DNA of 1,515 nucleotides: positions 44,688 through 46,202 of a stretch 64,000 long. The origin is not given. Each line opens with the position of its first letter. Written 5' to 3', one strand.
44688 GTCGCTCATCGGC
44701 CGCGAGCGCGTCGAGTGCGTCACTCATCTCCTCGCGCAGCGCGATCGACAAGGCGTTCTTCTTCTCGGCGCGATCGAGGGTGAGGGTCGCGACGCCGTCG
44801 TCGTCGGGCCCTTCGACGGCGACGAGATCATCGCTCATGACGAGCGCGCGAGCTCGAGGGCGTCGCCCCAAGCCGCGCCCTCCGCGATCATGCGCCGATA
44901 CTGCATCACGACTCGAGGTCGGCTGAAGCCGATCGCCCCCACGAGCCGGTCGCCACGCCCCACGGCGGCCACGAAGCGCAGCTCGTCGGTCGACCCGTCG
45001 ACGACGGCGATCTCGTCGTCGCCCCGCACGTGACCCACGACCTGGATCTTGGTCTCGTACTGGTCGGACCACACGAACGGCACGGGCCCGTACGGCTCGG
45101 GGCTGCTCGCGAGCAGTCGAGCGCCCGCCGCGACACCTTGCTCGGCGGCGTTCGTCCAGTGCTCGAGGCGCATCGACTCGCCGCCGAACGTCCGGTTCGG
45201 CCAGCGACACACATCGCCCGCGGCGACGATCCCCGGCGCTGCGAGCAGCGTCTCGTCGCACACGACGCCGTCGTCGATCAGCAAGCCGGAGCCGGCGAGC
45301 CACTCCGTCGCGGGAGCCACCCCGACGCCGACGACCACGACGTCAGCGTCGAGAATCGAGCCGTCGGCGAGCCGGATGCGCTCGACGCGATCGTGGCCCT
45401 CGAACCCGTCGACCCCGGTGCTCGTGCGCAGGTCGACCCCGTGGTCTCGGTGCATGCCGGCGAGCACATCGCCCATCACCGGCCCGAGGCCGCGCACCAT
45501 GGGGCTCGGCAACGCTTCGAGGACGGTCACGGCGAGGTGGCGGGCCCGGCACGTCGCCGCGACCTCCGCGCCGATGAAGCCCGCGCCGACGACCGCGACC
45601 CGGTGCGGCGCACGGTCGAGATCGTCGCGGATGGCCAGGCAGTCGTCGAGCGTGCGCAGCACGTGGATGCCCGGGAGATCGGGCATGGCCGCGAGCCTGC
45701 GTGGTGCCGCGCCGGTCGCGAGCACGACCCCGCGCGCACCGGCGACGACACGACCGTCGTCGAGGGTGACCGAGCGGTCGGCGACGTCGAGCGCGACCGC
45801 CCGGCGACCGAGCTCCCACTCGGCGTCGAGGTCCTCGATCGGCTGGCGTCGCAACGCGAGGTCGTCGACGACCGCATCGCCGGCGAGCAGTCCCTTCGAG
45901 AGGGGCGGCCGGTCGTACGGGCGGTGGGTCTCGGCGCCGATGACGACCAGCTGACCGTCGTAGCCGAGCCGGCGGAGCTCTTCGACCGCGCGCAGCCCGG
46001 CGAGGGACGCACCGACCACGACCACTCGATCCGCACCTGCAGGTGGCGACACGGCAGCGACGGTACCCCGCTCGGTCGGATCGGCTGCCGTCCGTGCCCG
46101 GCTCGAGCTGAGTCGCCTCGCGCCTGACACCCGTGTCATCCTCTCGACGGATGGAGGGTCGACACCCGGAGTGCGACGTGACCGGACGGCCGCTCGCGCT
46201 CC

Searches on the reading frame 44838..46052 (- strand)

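Call 63: search_protein_families(library=pfam, proteins=[window:44838-46052:-], max_evalue=0.001)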
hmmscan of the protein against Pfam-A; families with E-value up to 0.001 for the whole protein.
window:44838-46052:- (405 aa): 5 families
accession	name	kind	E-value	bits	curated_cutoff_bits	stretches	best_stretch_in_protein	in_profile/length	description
PF07992.20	Pyr_redox_2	-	1.3e-55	189.3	26.1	1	9-306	2-291/291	Pyridine nucleotide-disulphide oxidoreductase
PF00070.33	Pyr_redox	-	1.6e-18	67.4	22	1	151-230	1-81/82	Pyridine nucleotide-disulphide oxidoreductase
PF14759.12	Reductase_C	-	5.5e-15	56.1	25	1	327-394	2-68/85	Reductase C-terminal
PF01266.30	DAO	-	2.1e-07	31.2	27.9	0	151-180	1-30/353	FAD dependent oxidoreductase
PF13450.12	NAD_binding_8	-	6.1e-05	23.6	21.9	0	154-183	1-30/68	NAD(P)-binding Rossmann-like domain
